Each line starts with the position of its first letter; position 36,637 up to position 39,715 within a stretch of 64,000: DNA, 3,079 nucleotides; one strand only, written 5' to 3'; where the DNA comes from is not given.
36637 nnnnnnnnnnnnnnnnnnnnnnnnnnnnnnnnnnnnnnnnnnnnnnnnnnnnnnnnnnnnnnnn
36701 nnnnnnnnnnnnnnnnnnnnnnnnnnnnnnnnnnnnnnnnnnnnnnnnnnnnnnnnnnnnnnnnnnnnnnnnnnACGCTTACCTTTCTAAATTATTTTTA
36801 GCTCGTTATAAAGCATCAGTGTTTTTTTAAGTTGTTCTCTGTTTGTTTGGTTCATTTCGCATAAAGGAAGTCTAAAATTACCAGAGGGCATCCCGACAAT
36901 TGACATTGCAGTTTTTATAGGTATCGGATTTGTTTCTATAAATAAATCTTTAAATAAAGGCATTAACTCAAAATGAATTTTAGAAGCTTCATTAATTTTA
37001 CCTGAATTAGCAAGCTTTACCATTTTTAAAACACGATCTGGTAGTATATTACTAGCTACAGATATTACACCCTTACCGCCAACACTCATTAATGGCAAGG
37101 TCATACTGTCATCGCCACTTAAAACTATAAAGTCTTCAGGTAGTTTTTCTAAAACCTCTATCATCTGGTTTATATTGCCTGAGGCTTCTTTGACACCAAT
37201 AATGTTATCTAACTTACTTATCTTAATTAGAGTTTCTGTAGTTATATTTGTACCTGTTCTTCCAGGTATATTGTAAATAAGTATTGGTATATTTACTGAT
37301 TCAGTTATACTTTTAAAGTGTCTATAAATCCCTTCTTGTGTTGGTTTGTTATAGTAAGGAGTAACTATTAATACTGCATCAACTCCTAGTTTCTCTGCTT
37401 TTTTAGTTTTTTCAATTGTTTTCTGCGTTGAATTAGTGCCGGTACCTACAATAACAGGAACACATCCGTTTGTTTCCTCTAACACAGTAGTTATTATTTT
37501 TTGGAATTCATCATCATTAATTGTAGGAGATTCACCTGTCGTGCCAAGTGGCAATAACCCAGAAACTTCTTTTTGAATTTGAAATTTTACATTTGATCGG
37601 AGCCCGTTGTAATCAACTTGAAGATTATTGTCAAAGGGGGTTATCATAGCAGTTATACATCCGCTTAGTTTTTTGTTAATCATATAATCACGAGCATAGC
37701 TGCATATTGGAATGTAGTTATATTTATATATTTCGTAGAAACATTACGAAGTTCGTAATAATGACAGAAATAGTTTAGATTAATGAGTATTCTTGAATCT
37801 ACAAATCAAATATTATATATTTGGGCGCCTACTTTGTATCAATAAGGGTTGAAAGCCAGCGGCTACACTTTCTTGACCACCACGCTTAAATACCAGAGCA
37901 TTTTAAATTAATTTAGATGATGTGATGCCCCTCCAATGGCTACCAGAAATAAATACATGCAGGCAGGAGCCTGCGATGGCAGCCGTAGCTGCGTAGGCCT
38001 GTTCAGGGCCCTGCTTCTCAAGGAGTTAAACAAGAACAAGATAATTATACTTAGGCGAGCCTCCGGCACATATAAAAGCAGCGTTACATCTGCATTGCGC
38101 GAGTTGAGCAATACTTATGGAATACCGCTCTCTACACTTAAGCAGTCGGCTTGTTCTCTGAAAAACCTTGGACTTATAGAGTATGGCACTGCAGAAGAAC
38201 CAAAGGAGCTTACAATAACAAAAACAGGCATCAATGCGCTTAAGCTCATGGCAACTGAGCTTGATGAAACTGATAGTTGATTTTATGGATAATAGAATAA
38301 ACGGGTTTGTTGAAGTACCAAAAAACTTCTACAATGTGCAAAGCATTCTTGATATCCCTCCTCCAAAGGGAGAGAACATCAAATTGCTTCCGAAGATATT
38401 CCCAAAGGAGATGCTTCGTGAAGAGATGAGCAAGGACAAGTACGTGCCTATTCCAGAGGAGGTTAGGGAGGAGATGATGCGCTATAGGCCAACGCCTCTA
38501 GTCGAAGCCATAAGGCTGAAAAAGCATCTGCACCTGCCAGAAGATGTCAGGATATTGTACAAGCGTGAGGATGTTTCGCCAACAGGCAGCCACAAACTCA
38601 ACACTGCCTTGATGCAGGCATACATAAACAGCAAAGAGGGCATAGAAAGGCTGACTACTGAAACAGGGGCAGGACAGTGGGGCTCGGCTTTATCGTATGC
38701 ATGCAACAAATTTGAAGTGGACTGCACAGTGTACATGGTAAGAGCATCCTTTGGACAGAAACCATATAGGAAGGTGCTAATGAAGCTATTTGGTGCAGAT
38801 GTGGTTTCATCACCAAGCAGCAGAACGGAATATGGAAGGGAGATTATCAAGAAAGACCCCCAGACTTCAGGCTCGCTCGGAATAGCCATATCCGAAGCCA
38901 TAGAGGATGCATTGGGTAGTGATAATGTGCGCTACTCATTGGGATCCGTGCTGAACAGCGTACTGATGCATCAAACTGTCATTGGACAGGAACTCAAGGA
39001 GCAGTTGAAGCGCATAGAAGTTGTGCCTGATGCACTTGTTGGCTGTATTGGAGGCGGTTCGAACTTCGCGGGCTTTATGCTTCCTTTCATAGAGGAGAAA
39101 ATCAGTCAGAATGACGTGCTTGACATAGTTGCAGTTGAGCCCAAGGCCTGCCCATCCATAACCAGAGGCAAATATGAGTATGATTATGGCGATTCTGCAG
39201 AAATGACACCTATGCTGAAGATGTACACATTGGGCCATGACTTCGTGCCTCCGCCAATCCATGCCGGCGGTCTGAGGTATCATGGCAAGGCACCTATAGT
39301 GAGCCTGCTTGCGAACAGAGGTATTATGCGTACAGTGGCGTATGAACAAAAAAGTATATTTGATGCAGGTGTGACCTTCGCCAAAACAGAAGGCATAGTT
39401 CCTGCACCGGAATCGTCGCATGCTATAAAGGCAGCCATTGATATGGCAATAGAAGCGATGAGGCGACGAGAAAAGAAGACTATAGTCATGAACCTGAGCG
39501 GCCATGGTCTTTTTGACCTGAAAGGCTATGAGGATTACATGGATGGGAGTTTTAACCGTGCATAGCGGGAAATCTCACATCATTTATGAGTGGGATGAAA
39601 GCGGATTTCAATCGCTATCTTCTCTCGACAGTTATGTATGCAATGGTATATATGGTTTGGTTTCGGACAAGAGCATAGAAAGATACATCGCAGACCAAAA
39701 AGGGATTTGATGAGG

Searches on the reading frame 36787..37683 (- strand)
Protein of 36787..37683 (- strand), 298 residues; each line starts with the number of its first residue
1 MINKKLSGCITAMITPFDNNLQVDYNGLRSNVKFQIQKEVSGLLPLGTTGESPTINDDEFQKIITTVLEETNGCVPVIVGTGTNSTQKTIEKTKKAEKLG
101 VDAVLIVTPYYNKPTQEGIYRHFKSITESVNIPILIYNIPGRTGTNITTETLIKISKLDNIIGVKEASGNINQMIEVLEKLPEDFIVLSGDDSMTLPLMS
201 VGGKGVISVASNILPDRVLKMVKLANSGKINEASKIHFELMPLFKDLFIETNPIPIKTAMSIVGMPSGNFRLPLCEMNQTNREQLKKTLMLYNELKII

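Call 4: search_protein_families(library=pfam, proteins=[window:36787-37683:-])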
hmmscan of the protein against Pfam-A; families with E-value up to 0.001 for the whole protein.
window:36787-37683:- (298 aa): 1 family
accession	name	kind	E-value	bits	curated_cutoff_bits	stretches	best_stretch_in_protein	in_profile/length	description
PF00701.28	DHDPS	-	4.1e-97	324.8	22.1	1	6-289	2-286/289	Dihydrodipicolinate synthetase family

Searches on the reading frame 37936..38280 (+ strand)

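Call 49: search_protein_families(library=ncbifam, proteins=[window:37936-38280:+], max_evalue=0.001)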
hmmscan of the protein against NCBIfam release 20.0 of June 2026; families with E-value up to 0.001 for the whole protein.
window:37936-38280:+ (114 aa): 1 family
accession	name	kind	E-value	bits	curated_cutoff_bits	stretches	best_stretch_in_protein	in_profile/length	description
NF053753.1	TK0271_fam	exception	3e-19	69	130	1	23-107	2-85/89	TK0271 family transcriptional activator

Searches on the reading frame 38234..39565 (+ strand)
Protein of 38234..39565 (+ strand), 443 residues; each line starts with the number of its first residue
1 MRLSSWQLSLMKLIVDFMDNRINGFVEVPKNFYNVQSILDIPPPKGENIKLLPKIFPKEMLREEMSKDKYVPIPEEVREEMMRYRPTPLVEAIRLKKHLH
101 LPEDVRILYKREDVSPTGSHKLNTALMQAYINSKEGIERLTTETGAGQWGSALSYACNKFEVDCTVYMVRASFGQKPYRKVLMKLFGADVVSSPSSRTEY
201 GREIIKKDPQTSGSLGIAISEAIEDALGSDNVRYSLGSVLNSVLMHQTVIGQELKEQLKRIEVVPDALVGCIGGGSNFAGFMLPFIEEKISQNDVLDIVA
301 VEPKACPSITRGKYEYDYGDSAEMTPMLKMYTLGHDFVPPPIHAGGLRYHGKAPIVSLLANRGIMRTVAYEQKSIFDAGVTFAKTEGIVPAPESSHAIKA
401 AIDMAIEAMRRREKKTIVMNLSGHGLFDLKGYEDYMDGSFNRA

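Call 4: search_protein_families(library=pfam, proteins=[window:38234-39565:+])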
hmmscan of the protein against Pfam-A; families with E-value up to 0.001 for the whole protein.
window:38234-39565:+ (443 aa): 1 family
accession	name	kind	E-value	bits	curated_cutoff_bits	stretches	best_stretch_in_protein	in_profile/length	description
PF00291.31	PALP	-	3.4e-41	141.9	35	1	84-423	5-295/295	Pyridoxal-phosphate dependent enzyme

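Call 49: search_protein_families(library=ncbifam, proteins=[window:38234-39565:+], max_evalue=0.001)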
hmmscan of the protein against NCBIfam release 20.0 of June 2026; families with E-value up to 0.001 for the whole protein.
window:38234-39565:+ (443 aa): 20 families
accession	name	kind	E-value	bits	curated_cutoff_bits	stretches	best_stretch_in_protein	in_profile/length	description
NF009057.0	PRK12391.1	equivalog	7.5e-189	627.9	366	1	27-440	12-430/441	TrpB-like pyridoxal phosphate-dependent enzyme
TIGR01415.1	trpB_rel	hypoth_equivalog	9.7e-179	594.5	518.85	1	28-438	1-418/419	TrpB-like pyridoxal phosphate-dependent enzyme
NF010376.0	PRK13803.1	equivalog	5.3e-48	164.2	819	1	84-437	258-596/600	bifunctional phosphoribosylanthranilate isomerase/tryptophan synthase subunit beta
TIGR00263.1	trpB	equivalog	7.9e-48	163.4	392.45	1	76-430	38-379/385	tryptophan synthase subunit beta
NF010375.0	PRK13802.1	equivalog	3.9e-32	111.2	1386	1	84-430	324-667/695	bifunctional indole-3-glycerol phosphate synthase/tryptophan synthase subunit beta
NF006390.0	PRK08639.1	equivalog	6.6e-14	51.7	421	1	86-191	25-123/418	threonine ammonia-lyase IlvA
TIGR02079.1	THD1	equivalog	1e-12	47.6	440.55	1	86-191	16-114/410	threonine ammonia-lyase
NF004996.0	PRK06381.1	equivalog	3.8e-09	36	266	1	80-199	9-121/319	threonine synthase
NF006050.0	PRK08197.1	equivalog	8.9e-09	34.6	303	1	86-191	80-178/406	threonine synthase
TIGR01136.1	cysKM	subfamily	3.2e-08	33.3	344.15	1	87-419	8-284/299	cysteine synthase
TIGR01139.1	cysK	equivalog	3.5e-08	33.1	350.95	1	87-314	8-209/298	cysteine synthase A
NF006094.0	PRK08246.1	subfamily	5.1e-08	32.7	331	0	84-199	21-126/310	serine/threonine dehydratase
NF005292.0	PRK06815.1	equivalog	3e-07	29.8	371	1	84-194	19-122/320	threonine/serine dehydratase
NF005680.0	PRK07476.1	equivalog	1.2e-06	27.7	413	1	85-202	22-132/326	hydroxyectoine utilization dehydratase EutB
NF045641.2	BHydaspDhtseBhcB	equivalog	3.7e-06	26.3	550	1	96-306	26-206/312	beta-hydroxyaspartate dehydratase BhcB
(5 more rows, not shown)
